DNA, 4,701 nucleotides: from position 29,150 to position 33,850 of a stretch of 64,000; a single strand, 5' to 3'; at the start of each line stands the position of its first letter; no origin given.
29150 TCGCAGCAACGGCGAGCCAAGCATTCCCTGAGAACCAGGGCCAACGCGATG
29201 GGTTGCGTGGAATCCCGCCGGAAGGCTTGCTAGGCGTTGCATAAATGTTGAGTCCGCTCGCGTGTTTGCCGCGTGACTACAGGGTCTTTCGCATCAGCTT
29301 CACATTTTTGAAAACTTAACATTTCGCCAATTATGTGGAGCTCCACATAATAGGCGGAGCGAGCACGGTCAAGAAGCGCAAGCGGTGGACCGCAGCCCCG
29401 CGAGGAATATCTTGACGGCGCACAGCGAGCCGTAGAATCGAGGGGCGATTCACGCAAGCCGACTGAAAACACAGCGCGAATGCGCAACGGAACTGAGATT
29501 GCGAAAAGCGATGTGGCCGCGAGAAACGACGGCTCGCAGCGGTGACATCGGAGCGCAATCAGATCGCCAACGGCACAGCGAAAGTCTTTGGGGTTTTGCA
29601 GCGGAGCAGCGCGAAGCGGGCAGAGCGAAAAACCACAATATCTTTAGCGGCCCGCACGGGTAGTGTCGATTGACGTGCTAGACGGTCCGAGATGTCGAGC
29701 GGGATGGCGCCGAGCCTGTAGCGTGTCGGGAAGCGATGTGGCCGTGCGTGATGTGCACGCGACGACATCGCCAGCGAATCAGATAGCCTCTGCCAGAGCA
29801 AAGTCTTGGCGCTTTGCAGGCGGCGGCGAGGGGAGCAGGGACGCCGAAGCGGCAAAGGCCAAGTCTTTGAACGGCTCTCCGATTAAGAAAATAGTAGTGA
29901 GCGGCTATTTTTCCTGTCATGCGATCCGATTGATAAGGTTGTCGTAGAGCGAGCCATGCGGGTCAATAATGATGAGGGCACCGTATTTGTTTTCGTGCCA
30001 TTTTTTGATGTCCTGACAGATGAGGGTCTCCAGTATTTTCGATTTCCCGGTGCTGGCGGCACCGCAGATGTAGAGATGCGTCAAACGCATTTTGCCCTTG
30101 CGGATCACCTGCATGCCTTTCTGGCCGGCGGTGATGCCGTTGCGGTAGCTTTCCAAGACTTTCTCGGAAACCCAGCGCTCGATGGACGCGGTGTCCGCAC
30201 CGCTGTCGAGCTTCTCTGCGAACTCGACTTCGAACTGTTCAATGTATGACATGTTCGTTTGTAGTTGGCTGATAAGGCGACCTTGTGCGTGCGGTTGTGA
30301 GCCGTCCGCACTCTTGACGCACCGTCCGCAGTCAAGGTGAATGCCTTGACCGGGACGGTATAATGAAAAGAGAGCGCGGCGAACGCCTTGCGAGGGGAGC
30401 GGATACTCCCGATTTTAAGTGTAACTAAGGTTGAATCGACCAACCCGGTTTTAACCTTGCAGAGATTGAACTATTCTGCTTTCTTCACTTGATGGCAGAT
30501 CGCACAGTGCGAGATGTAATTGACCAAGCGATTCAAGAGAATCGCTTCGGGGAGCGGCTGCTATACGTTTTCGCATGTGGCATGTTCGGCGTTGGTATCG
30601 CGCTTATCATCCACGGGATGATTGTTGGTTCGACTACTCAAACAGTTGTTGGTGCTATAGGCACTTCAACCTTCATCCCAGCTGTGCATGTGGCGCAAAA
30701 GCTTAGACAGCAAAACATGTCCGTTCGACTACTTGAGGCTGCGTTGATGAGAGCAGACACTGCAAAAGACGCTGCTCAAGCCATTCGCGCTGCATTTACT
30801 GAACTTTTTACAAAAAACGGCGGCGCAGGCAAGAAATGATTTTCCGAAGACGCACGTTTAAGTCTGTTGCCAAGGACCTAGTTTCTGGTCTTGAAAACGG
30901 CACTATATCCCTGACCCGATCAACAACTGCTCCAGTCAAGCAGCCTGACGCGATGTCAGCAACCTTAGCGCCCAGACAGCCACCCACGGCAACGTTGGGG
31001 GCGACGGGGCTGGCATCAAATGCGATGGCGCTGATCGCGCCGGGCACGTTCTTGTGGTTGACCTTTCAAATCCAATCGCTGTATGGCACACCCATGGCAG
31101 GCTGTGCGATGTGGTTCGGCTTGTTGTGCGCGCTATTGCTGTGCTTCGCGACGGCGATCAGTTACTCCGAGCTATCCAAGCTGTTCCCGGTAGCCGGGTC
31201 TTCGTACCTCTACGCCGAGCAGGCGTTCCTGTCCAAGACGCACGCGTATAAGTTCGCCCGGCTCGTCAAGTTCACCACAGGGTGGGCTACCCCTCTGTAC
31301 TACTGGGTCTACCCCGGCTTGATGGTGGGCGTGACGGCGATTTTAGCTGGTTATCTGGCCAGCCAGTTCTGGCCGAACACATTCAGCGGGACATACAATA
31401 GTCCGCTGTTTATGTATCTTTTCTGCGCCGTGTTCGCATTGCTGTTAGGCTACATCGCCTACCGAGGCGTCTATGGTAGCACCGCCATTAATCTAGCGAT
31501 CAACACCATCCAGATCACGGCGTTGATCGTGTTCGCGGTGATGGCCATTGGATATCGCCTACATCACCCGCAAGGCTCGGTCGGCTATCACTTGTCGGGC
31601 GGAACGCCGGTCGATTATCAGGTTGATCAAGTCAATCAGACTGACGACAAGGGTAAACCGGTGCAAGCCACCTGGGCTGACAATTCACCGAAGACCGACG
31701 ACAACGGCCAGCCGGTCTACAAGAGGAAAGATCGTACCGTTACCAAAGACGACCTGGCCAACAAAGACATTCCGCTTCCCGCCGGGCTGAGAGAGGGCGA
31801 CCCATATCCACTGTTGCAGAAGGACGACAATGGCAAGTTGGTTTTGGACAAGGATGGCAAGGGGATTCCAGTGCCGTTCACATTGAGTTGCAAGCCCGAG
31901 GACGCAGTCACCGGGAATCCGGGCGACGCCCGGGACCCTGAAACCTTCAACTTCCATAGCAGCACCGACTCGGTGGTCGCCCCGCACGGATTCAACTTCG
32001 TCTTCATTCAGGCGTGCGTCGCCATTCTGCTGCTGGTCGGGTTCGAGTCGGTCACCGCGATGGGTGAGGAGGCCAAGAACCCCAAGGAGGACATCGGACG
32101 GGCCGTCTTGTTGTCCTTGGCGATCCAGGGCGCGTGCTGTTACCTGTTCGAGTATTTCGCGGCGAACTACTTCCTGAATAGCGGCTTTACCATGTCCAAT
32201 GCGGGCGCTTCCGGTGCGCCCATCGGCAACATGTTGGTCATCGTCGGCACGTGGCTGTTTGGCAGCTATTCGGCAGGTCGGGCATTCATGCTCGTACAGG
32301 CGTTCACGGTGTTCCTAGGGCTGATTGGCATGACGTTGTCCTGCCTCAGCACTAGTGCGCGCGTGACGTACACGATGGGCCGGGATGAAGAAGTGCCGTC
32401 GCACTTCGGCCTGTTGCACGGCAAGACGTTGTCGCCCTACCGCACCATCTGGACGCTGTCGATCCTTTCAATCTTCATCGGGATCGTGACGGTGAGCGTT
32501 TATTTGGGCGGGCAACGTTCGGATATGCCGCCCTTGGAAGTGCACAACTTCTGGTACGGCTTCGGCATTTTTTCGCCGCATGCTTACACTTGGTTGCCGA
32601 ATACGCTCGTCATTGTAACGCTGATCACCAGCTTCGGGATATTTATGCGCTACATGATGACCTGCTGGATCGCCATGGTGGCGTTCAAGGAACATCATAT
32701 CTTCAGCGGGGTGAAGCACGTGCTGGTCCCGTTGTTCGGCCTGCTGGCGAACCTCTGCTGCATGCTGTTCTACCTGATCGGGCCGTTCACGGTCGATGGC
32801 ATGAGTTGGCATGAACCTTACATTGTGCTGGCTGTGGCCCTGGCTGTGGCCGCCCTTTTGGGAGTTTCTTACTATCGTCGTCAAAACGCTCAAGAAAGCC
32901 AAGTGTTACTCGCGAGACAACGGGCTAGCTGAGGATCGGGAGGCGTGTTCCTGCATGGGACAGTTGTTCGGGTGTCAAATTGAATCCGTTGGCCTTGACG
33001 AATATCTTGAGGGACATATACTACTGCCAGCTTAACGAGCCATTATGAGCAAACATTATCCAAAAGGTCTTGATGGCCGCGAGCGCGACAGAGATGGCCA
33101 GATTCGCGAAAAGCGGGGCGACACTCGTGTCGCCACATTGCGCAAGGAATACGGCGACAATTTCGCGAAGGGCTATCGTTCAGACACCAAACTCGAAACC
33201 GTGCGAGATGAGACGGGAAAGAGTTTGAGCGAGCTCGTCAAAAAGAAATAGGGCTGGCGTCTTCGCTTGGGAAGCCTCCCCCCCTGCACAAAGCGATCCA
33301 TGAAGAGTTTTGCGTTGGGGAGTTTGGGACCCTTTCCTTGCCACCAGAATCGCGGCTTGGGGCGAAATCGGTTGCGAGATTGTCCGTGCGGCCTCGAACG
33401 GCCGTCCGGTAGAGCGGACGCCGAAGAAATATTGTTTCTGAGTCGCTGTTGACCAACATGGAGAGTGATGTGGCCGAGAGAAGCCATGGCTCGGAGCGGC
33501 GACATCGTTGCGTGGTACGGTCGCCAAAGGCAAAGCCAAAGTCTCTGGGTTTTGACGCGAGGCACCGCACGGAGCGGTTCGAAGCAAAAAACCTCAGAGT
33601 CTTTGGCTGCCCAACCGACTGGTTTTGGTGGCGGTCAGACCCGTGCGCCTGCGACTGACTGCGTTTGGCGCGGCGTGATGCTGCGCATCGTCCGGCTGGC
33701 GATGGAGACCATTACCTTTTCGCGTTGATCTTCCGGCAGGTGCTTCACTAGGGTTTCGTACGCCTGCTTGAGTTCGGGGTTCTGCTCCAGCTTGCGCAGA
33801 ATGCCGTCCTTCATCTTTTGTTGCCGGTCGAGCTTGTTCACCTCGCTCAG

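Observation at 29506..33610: Three-copy structured repeat brackets the A/T-richer cargo module of the ICE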

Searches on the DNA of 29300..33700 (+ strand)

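Call 12: search_dna_similar(query=window:29300-33700:+, collection=plasmids, mode=near)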
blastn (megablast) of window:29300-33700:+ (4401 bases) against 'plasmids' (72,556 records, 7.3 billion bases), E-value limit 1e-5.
No match.

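Call 16: search_dna_similar(query=window:33461-33612:+, collection=plasmids, mode=distant, max_evalue=0.01, max_rows=40)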
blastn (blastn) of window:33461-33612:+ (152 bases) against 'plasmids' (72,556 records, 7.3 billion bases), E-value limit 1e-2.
No match.

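Call 76: build_rna_model(alignment_id=A7, structure=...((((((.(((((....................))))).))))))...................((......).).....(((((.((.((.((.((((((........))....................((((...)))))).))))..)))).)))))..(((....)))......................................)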
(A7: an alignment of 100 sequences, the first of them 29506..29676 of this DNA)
Model R1 built from alignment A7 (100 sequences, 213 columns); structure: as given.
model positions 177; base pairs 37; branch points 4; effective number of sequences 3.73; information 0.59 bits per position. Calibrated on 0.2 Mb of random sequence (short: E-values are rough).
structure used (alignment columns):
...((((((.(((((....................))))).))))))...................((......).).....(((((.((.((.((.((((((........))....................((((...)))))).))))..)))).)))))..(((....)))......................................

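Call 79: search_with_rna_model(model_id=R1, sources=[window, L001, L002, L003, L004, L006, L007, L008, L009, L010, L011, L012, L013, L014, L015, L016, L017, L018, L019, L020, L021, L022, L023, L024, L025, L027, L028, L029, L030, L031, L032, L033, L034, L035, L036, L037, L038, L039, L041, L042, L043, L044, L045, L046, L048, L049, L050, L052, L054, L055, L056, L057, L058, L059, L060, L061, L062, L063, L064, L065, L066, L067, L068, L069, L070, L072, L073, L074, L075, L077, L079, L081, L082, L083, L084, L085, L086, L087, L088, L089, L091, L092, L094, L096, L097, L098, L099, L100, L101, L103, L104, L107, L108, L111, L112, L114, L117, L118, L119, L120], max_evalue=1e-10, make_alignment=true)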
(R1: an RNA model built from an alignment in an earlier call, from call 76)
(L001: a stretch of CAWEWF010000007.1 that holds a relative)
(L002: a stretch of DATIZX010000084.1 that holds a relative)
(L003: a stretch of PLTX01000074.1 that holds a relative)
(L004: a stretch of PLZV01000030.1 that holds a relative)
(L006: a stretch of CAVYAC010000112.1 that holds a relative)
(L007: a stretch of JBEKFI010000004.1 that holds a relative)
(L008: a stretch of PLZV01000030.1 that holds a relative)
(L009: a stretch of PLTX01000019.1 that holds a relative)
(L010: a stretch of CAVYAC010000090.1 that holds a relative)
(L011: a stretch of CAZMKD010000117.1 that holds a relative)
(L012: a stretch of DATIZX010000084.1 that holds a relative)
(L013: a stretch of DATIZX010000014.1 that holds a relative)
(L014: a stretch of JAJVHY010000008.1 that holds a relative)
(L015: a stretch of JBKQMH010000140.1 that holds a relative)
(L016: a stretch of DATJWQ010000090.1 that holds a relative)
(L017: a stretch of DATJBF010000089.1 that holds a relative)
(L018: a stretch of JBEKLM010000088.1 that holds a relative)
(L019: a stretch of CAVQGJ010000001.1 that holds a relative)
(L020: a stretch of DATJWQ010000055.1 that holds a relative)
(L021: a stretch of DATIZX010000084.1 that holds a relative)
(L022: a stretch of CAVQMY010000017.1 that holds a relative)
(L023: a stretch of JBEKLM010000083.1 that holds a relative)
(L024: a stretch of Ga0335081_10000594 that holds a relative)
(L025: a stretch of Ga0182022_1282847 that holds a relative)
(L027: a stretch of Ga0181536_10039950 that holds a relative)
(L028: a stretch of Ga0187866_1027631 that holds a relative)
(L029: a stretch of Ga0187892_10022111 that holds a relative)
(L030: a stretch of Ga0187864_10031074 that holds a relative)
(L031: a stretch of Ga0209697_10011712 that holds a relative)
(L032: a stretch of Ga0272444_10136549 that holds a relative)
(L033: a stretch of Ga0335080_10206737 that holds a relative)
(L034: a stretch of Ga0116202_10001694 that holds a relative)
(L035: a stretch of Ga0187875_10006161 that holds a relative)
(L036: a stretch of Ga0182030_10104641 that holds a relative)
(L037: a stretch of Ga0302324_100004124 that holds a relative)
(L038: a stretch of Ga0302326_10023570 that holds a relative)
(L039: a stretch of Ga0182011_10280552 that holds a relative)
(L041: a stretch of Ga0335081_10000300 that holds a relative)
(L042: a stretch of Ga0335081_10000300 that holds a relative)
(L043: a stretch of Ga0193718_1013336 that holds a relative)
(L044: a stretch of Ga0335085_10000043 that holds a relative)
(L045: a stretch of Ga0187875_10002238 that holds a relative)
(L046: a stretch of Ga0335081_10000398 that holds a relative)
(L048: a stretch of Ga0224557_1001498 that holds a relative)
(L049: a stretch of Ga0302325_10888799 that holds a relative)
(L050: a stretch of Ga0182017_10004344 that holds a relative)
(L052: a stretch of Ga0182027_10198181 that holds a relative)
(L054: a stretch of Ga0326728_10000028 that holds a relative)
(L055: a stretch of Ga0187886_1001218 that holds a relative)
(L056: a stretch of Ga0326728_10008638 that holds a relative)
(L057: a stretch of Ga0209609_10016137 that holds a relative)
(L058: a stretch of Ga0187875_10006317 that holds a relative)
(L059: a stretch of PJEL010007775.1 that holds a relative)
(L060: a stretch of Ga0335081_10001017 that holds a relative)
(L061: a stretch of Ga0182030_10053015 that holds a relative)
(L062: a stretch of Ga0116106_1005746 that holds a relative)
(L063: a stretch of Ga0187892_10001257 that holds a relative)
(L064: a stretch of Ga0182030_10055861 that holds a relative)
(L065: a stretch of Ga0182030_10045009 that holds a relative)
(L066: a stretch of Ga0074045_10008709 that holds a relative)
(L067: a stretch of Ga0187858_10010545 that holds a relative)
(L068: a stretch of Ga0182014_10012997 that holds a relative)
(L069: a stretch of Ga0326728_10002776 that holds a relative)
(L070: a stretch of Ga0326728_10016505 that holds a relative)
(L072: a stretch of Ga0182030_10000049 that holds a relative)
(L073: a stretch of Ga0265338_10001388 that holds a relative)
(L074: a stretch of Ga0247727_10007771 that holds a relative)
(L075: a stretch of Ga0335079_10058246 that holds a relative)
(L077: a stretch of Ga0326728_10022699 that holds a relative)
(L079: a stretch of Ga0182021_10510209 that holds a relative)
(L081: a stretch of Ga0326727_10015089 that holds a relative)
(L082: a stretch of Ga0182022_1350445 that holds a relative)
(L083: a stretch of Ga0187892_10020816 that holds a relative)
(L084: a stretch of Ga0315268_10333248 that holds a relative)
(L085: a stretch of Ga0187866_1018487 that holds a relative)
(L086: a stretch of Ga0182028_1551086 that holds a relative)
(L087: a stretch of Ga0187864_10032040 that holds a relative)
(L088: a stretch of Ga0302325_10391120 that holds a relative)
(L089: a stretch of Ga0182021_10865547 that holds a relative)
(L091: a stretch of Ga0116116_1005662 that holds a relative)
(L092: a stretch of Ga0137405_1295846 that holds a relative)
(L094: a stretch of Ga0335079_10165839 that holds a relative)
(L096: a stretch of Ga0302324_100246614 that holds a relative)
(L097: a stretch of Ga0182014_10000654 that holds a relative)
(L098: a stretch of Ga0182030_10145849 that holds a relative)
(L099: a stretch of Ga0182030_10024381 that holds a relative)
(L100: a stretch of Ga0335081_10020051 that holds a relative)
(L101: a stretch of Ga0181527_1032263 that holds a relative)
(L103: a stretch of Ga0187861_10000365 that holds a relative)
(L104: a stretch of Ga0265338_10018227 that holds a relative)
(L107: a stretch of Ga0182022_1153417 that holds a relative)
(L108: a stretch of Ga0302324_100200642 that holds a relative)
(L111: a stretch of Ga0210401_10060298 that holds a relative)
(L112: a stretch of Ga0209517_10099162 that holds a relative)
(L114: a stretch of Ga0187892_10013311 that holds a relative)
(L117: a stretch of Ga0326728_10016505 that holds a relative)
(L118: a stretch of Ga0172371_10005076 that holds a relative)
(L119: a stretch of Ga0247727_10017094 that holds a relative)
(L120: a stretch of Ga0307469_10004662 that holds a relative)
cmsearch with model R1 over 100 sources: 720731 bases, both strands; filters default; matches with E-value up to 1e-10: 198.
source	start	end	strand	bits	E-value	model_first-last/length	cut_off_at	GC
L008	2654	2826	+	170.7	1e-45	1-177/177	no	0.59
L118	488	660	-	167.9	5.8e-45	1-177/177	no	0.63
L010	218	390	-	166.8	1.2e-44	1-177/177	no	0.62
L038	8902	9077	+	163.1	1.3e-43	1-177/177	no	0.61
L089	713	885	-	162.8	1.6e-43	1-177/177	no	0.66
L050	7529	7703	+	160.1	9.4e-43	1-177/177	no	0.65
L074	3229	3404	+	159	1.9e-42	1-177/177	no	0.64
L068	78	251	+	158.9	2e-42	1-177/177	no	0.6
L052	943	1118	-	157.7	4.4e-42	1-177/177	no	0.6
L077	2145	2317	+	157.6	4.6e-42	1-177/177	no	0.59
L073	1958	2129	-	157.5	5e-42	1-177/177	no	0.59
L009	2559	2733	+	156.7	8.2e-42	1-177/177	no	0.66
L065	556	728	-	156.2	1.1e-41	1-177/177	no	0.6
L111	3381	3553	+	156.1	1.2e-41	1-177/177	no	0.57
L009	6403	6576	+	155.1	2.4e-41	1-177/177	no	0.66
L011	4900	5073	-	154.5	3.5e-41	1-177/177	no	0.64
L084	876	1050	+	154.2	4e-41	1-177/177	no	0.66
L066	7121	7293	-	154.2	4.1e-41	1-177/177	no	0.58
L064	5745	5918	+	153.5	6.5e-41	1-177/177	no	0.57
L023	2376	2550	+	150.9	3.4e-40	1-177/177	no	0.66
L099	4178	4350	-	150.4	4.7e-40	1-177/177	no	0.58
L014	5521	5695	-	149.2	1e-39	1-177/177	no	0.64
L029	2749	2923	-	149.2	1e-39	1-177/177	no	0.65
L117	8829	9002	+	149.1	1.1e-39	1-177/177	no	0.64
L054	1887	2056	-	148.6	1.5e-39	1-177/177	no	0.59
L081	6643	6812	+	148.6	1.5e-39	1-177/177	no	0.59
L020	5288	5460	-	148.6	1.5e-39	1-177/177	no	0.56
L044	4641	4813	-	148.6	1.5e-39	1-177/177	no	0.56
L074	58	231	+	148.4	1.7e-39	1-177/177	no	0.63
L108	1498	1669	+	148.3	1.8e-39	1-177/177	no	0.62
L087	629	804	+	148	2.2e-39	1-177/177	no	0.59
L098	586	757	-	148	2.3e-39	1-177/177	no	0.61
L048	469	639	+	146.8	4.8e-39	1-177/177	no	0.61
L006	3014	3189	+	146.4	6.5e-39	1-177/177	no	0.64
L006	3244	3417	+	145.3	1.3e-38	1-177/177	no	0.61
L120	3670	3844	-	144.8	1.8e-38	1-177/177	no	0.65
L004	287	460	+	144.5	2.2e-38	1-177/177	no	0.59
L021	3086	3259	-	143.9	3.1e-38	1-177/177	no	0.63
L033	703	876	+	143.9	3.1e-38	1-177/177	no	0.63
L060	1205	1378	+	143.9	3.1e-38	1-177/177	no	0.63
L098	811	983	-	143.5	4.2e-38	1-177/177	no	0.66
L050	7712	7885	+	142.5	7.6e-38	1-177/177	no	0.62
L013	1807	1981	+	142.5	7.8e-38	1-177/177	no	0.6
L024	4639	4813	+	142.5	7.8e-38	1-177/177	no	0.6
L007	2887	3060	+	141.9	1.1e-37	1-177/177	no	0.64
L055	9351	9524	+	141.9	1.1e-37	1-177/177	no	0.64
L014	5791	5963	-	140.8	2.4e-37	1-177/177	no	0.64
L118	714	887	-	140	3.8e-37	1-177/177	no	0.61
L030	2600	2771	-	139.8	4.4e-37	1-177/177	no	0.66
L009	6174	6347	+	139.8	4.6e-37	1-177/177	no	0.63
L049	515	687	+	139.5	5.5e-37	1-177/177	no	0.65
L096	812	984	-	139.5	5.5e-37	1-177/177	no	0.65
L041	5006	5179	+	139.4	5.7e-37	1-177/177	no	0.66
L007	3114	3284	+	138.7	9.2e-37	1-177/177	no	0.64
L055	9578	9748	+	138.7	9.2e-37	1-177/177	no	0.64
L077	1918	2089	+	138.5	1e-36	1-177/177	no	0.63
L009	1567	1738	+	138.4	1.1e-36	1-177/177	no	0.62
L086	292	464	+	138.1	1.3e-36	1-177/177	no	0.63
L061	5089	5260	+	137.7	1.8e-36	1-177/177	no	0.6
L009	6585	6759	+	137.5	1.9e-36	1-177/177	no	0.6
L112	748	921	+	137.4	2.1e-36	1-177/177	no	0.62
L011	5126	5301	-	137.3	2.2e-36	1-177/177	no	0.63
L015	2042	2217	-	136.8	3.2e-36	1-177/177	no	0.65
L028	2055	2226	-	136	5.1e-36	1-177/177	no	0.63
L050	7302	7475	+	136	5.3e-36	1-177/177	no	0.63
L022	5133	5308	+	135.9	5.5e-36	1-177/177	no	0.61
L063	1419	1592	+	135.4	7.5e-36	1-177/177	no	0.66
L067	2386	2557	+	135.2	8.7e-36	1-177/177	no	0.62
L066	7350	7520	-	135.1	9.5e-36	1-177/177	no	0.64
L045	2824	2992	+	134.4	1.5e-35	1-177/177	no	0.61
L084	648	823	+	134.2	1.6e-35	1-177/177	no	0.64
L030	2372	2546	-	134.1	1.8e-35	1-177/177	no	0.62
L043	436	606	-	133.9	2e-35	1-177/177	no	0.64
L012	5711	5883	-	133.7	2.3e-35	1-177/177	no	0.65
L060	6581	6753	+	133.7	2.3e-35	1-177/177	no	0.65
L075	1251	1423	-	133.7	2.3e-35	1-177/177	no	0.65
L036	11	181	+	133.5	2.6e-35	1-177/177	no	0.63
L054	6986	7156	-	133.5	2.6e-35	1-177/177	no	0.6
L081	1543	1713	+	133.5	2.6e-35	1-177/177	no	0.6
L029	2978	3152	-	133.4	2.7e-35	1-177/177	no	0.6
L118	305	479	-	133.1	3.4e-35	1-177/177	no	0.63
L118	4228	4401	-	132.5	4.9e-35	1-177/177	no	0.58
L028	1379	1554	-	132.4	5.4e-35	1-177/177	no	0.58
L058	6921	7092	-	132.3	5.5e-35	1-177/177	no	0.59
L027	2649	2818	+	131.9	7.3e-35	1-177/177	no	0.61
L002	905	1075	-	131.8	8e-35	1-177/177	no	0.59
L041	5236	5408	+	131.6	8.8e-35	1-177/177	no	0.6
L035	7651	7820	+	131.2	1.1e-34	1-177/177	no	0.65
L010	444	616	-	131.1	1.2e-34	1-177/177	no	0.62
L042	1522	1696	+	130.8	1.5e-34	1-177/177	no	0.65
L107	464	635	+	130.4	2e-34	1-177/177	no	0.62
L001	1804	1976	+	130.3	2.1e-34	1-177/177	no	0.63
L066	2820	2993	-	130.1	2.4e-34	1-177/177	no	0.63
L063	1601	1778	+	130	2.6e-34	1-177/177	no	0.58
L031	8773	8946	-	129.8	2.8e-34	1-177/177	no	0.6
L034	8744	8917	+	129.6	3.2e-34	1-177/177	no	0.62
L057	1786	1959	+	129.6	3.2e-34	1-177/177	no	0.62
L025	944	1117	+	129.4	3.6e-34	1-177/177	no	0.57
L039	787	961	-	129.3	4e-34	1-177/177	no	0.58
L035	7827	8002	+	128.8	5.6e-34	1-177/177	no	0.59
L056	13494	13668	-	128.5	6.7e-34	1-177/177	no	0.63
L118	5351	5524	-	128.1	8.5e-34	1-177/177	no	0.6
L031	2750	2921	-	127.7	1.1e-33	1-177/177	no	0.62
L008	6785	6954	+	127.6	1.2e-33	1-177/177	no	0.57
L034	8926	9098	+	127.6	1.2e-33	1-177/177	no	0.61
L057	1968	2140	+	127.6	1.2e-33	1-177/177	no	0.61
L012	5497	5657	-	127.6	1.2e-33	1-177/177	no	0.63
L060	6807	6967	+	127.6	1.2e-33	1-177/177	no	0.63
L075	1037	1197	-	127.6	1.2e-33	1-177/177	no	0.63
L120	3899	4071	-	127.5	1.2e-33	1-177/177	no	0.61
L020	5516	5687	-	127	1.7e-33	1-177/177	no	0.61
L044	4869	5040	-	127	1.7e-33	1-177/177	no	0.61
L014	5337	5511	-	127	1.7e-33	1-177/177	no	0.63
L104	6915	7090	-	126.5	2.4e-33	1-177/177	no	0.6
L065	785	958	-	126.5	2.4e-33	1-177/177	no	0.6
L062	1012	1186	-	126.4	2.5e-33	1-177/177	no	0.62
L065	93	266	-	126.2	2.8e-33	1-177/177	no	0.56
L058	283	457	-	125.7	4.1e-33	1-177/177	no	0.63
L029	2568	2740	-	125.3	5.2e-33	1-177/177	no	0.62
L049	290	462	+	125.3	5.3e-33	1-177/177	no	0.61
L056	2241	2416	-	125.2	5.4e-33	1-177/177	no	0.6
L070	491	662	+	125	6.5e-33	1-177/177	no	0.65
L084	1059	1228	+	123.5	1.6e-32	1-177/177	no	0.62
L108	1269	1440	+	123.2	2e-32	1-177/177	no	0.62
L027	2424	2597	+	122.9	2.4e-32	1-177/177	no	0.61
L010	35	209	-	122.9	2.4e-32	1-177/177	no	0.63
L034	8523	8693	+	122.8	2.6e-32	1-177/177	no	0.63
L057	1565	1735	+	122.8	2.6e-32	1-177/177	no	0.63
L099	4407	4579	-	122.7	2.7e-32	1-177/177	no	0.6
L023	2559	2734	+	122.7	2.7e-32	1-177/177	no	0.61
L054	2110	2282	-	122.5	3.2e-32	1-177/177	no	0.62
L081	6417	6589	+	122.5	3.2e-32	1-177/177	no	0.62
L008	2425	2597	+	122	4.3e-32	1-177/177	no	0.62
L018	4472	4647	-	121.4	6.2e-32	1-177/177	no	0.64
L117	8602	8773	+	120.8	9.2e-32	1-177/177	no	0.63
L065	1354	1526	-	120.8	9.7e-32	1-177/177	no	0.6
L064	5515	5687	+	120.7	1e-31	1-177/177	no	0.62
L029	5336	5496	-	120.4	1.2e-31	1-177/177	no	0.65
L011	4718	4891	-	120.3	1.3e-31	1-177/177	no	0.57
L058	6696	6867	-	120.3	1.3e-31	1-177/177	no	0.62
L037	1850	2025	-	120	1.6e-31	1-177/177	no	0.56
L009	2742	2915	+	119.8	1.9e-31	1-177/177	no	0.61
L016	3870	4046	-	118.8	3.4e-31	1-177/177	no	0.6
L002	1130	1302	-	118.5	4.3e-31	1-177/177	no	0.62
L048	700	872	+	117.6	7.3e-31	1-177/177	no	0.58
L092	772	943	+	117.6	7.5e-31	1-177/177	no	0.59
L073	2183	2355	-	117.5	8.2e-31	1-177/177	no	0.58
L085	1480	1651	-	116.4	1.6e-30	1-177/177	no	0.57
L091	1239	1410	+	116.4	1.6e-30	1-177/177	no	0.57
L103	6004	6175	+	116.4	1.6e-30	1-177/177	no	0.57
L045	12527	12699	+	116.1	1.9e-30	1-177/177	no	0.58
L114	252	426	-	116.1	1.9e-30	1-177/177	no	0.6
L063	1191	1362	+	115.6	2.7e-30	1-177/177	no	0.64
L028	1562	1734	-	115.6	2.7e-30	1-177/177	no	0.69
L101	2811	2973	+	114.9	4.2e-30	1-177/177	no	0.64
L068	5032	5207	+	114.4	6e-30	1-177/177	no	0.61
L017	5999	6173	+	113.4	1.1e-29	1-177/177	no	0.56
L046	7448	7622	+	113.4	1.1e-29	1-177/177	no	0.56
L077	10186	10356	+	113.3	1.2e-29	1-177/177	no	0.59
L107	686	855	+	113.2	1.3e-29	1-177/177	no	0.59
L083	218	392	-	112.7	1.7e-29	1-177/177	no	0.62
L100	4399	4571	+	112.7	1.8e-29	1-177/177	no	0.57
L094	603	803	+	112.6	1.9e-29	1-177/177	no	0.63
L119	6555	6730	-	112.6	1.9e-29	1-177/177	no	0.59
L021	3314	3487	-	110.1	9.5e-29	1-177/177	no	0.61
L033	475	648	+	110.1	9.5e-29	1-177/177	no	0.61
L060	977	1150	+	110.1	9.5e-29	1-177/177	no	0.61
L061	4530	4703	+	109.9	1e-28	1-177/177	no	0.6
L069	1446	1617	+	109.1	1.7e-28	1-177/177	no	0.6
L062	3442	3612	-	107.6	4.9e-28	1-177/177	no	0.63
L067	6213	6383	+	107.6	4.9e-28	1-177/177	no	0.63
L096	1037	1209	-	106.3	1.1e-27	1-177/177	no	0.64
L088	79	248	-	106.3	1.1e-27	1-177/177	no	0.6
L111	3155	3326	+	106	1.3e-27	1-177/177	no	0.59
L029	432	606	-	105.7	1.6e-27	1-177/177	no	0.66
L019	5886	6058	-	105.5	1.9e-27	1-177/177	no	0.63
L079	936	1108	+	104.3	3.9e-27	1-177/177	no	0.55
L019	4645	4820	-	103.9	5e-27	1-177/177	no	0.6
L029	249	423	-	101.2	2.8e-26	1-177/177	no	0.63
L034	10858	11029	+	101.1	3.1e-26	1-177/177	no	0.6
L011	2043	2211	-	96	8.5e-25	1-177/177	no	0.64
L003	5232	5412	-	95.6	1.1e-24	1-177/177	no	0.62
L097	3613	3793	+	95.6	1.1e-24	1-177/177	no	0.62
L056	13724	13887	-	93.8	3.4e-24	1-177/177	no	0.63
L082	1379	1559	+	93.2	5e-24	1-177/177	no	0.6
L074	241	429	+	91.7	1.3e-23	1-177/177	no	0.63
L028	1840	1999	-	83.3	3e-21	1-177/177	no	0.62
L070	268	437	+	71.3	6.9e-18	1-177/177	no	0.62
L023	2145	2323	+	69.2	2.8e-17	1-177/177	no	0.58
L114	9216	9350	-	64.9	4.2e-16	1-177/177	no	0.6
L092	607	763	+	62.1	2.7e-15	1-177/177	no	0.61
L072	11483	11639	-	61.2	4.8e-15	1-177/177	no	0.62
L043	201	385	-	55.5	1.9e-13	1-177/177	no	0.54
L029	5626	5732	-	50.2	5.7e-12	1-177/177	no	0.56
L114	9379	9450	-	46.1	7.9e-11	74-144/177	no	0.56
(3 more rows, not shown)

Alignment A8: 150 matches aligned to the model, 200 columns, each read 5' to 3' on its own strand. Consensus structure (alignment columns), stored with it:
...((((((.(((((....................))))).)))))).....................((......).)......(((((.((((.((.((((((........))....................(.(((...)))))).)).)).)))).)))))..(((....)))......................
